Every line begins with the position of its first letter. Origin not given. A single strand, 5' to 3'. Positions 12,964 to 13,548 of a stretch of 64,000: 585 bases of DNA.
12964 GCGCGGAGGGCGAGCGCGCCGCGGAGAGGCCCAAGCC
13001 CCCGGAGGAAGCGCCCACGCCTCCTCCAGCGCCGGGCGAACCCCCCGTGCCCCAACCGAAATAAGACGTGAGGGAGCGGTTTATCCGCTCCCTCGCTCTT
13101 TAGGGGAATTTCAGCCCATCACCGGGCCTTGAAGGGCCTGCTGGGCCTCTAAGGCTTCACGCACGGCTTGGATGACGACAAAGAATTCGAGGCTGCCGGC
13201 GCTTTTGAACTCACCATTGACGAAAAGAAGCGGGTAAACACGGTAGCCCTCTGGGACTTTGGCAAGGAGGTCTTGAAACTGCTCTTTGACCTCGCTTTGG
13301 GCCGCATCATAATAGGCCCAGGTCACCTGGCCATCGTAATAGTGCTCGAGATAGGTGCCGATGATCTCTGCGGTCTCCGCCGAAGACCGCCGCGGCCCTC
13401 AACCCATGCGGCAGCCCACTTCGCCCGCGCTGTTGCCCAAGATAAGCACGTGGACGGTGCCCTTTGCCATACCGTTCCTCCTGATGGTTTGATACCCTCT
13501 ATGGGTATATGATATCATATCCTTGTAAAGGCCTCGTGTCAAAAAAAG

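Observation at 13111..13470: Candidate selenoprotein: YuzD-like thioredoxin-fold gene with in-frame UGA and downstream SECIS-like hairpin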

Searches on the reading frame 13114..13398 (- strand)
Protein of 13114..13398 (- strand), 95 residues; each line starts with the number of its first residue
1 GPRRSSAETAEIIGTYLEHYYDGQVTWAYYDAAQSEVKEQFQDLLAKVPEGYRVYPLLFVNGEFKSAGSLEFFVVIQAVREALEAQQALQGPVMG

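Call 5: search_protein_families(library=pfam, proteins=[window:13114-13398:-], max_evalue=10)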
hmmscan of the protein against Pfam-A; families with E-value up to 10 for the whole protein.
seq(95 aa): 3 families
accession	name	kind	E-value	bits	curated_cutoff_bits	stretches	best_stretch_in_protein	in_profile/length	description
PF07315.17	DUF1462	-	5.4e-05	23.9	25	1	5-77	17-90/93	Protein of unknown function (DUF1462)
PF01903.22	CbiX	-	0.065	14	22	1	5-62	8-65/106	CbiX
PF18496.6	ColG_sub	-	0.1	13.2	27.8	1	9-79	44-112/117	Collagenase G catalytic helper subdomain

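Call 18: search_protein_representatives(protein=window:13114-13398:-)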
Query: 95 residues. Proteins with E-value up to 0.001 (for the whole library): 25; up to 1e-10: 4; up to 1e-30: 0. The best 25 are listed.
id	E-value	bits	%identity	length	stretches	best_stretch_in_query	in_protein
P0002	1.2e-22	95.9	58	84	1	15-95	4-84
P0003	1.8e-15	73.1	47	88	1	8-95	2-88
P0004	8.0e-13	64.6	47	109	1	1-85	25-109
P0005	5.8e-11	58.6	31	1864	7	18-47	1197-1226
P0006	2.9e-10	56.4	89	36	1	60-95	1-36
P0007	4.3e-10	55.9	41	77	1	15-88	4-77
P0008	8.1e-10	55.0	43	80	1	8-83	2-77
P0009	1.7e-09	54.0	60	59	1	33-84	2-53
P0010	1.3e-07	47.9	34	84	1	8-86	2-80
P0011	6.3e-07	45.7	31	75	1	15-85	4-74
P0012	1.5e-06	44.5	38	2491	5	9-38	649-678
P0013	1.7e-06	44.4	38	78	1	15-85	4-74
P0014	2.3e-06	43.9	39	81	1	8-84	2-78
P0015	2.5e-06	43.8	36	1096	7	19-46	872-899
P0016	4.7e-06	42.9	40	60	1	33-89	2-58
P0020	2.9e-04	37.2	30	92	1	4-85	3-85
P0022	4.1e-04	36.7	32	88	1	4-88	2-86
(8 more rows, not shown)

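Call 23: find_encoding_contigs(protein=P0004, flank=5000, max_places=3)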
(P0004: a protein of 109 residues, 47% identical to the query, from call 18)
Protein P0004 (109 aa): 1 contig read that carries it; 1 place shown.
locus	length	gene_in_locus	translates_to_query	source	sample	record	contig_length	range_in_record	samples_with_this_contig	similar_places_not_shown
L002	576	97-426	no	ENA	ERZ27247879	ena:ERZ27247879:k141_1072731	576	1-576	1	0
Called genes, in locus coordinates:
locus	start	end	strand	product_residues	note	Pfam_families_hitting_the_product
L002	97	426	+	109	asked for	PF07315:DUF1462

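Call 29: find_encoding_contigs(protein=P0003, flank=6000, max_places=2)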
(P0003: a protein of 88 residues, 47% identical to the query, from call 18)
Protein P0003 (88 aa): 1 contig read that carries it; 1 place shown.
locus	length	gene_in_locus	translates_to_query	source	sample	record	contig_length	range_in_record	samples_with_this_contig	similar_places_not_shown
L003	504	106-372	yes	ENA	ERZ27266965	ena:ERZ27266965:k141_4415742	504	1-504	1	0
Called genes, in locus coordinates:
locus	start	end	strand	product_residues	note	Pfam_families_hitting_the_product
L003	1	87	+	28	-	?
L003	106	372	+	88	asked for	-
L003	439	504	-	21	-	?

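Call 30: find_encoding_contigs(protein=P0020, flank=6000, max_places=2)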
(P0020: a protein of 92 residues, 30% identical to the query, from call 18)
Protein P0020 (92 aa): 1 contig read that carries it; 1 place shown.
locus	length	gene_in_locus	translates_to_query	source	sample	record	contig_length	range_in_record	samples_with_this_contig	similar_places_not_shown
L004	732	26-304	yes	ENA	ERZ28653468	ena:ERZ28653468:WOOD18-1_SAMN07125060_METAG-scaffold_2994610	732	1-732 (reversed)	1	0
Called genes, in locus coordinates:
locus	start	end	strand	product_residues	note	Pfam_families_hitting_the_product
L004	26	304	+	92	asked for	PF07315:DUF1462 (weak)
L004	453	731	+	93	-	?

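Call 31: find_encoding_contigs(protein=P0022, flank=6000, max_places=2)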
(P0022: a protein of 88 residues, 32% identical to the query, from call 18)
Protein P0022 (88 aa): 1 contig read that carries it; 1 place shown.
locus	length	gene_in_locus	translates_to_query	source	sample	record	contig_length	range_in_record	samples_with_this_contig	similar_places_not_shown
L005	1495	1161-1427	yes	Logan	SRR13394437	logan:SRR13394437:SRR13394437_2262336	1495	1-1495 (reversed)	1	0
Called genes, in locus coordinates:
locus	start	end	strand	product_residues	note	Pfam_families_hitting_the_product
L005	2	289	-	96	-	?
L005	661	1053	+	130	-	PF02629:CoA_binding, PF13380:CoA_binding_2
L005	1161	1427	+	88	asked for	PF07315:DUF1462 (faint)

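Call 32: find_encoding_contigs(protein=P0011, flank=6000, max_places=2)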
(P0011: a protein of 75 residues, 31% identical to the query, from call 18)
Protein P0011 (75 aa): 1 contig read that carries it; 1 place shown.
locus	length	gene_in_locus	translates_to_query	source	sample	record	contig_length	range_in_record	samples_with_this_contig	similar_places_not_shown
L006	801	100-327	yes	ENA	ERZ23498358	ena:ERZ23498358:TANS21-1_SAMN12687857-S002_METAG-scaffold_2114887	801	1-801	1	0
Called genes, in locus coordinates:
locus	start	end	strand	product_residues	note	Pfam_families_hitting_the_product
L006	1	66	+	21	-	?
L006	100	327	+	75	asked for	-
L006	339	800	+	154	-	?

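Call 89: predict_structure(alignment_id=A5)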
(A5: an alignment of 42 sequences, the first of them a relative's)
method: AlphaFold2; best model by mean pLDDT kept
length: 109 residues; sequences in the alignment: 42
mean_pLDDT: 87.2   pTM: 0.82
mean pLDDT of the five models: 87.2, 86.7, 86.6, 86.5, 85.9
residues with pLDDT >= 90: 75; 70-90: 20; 50-70: 9; < 50: 5
segments of 3 or more residues with pLDDT < 50: 1-3
pLDDT, mean of each block of 10 residues (from residue 1): 73 79 63 94 93 96 96 91 95 92 86
secondary structure, 60 per line:
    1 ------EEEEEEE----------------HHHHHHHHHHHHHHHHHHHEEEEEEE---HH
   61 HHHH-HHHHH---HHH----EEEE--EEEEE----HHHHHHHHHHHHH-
elements in order: E7-13 H30-48 E49-55 H59-64 H66-70 E81-84 E87-91 H96-108

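Call 91: fold_search(model_id=the predicted structure, library=pdb)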
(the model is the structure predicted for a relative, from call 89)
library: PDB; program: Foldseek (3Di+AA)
matches with E <= 10: 634; with E <= 0.001: 2
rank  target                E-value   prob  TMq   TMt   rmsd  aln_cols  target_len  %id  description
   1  1xg8                  3.0e-04  1.00  0.61  0.62   4.5       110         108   18  Crystal Structure of Protein of Unknown Function SA0789 from Staphylococcus aureus (released 2004-11-02)
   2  7c3f_I                8.2e-04  1.00  0.51  0.52   5.1       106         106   14  Crystal structure of ferredoxin: thioredoxin reductase and thioredoxin m2 complex (released 2020-10-14)
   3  3vfi                  1.1e-03  1.00  0.50  0.52   5.8       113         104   17  Crystal Structure of a Metagenomic Thioredoxin (released 2013-01-23)
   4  6zmu_A                1.5e-03  1.00  0.55  0.56   4.0       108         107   19  Crystal structure of the germline-specific thioredoxin protein Deadhead (Thioredoxin-1) from Drospohila melanogaster,  (released 2020-10-21)
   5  4o32_A                1.9e-03  1.00  0.54  0.63   4.4       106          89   10  Structure of a malarial protein (released 2014-12-24)
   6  8xyw                  1.9e-03  1.00  0.49  0.50   5.9       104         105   17  De novo designed protein Trx-3 (released 2024-10-02)
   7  2l4q_MODEL_1_A        2.1e-03  1.00  0.53  0.51   4.5       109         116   12  Solution Structures of Oxidized and Reduced Thioredoxin C from M. tb (released 2011-10-12)
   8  7c3f_C                2.3e-03  1.00  0.51  0.52   5.1       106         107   14  Crystal structure of ferredoxin: thioredoxin reductase and thioredoxin m2 complex (released 2020-10-14)
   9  3ul3_A                3.2e-03  1.00  0.52  0.54   3.9       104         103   10  Structural insights into thioredoxin-2: a component of malaria parasite protein secretion machinery (released 2011-12-14)
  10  1uvz_C                3.9e-03  1.00  0.56  0.57   4.5       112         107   12  structure of human thioredoxin 2 (released 2005-06-16)
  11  1fb0_B                3.9e-03  1.00  0.54  0.56   4.6       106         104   10  CRYSTAL STRUCTURE OF THIOREDOXIN M FROM SPINACH CHLOROPLAST (REDUCED FORM) (released 2000-09-20)
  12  6zmu_D                3.9e-03  1.00  0.52  0.54   4.6       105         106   16  Crystal structure of the germline-specific thioredoxin protein Deadhead (Thioredoxin-1) from Drospohila melanogaster,  (released 2020-10-21)
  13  2ipa_MODEL_1_A        3.9e-03  1.00  0.51  0.53   4.8       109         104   16  solution structure of Trx-ArsC complex (released 2007-02-13)
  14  9ncl                  4.2e-03  1.00  0.55  0.56   5.0       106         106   14  Arsenic treated Treponema pallidum thioredoxin strain Nichols (released 2026-02-11)
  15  3tco_A                4.2e-03  1.00  0.53  0.54   3.8       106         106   12  Crystallographic and spectroscopic characterization of Sulfolobus solfataricus TrxA1 provide insights into the determi (released 2011-11-30)
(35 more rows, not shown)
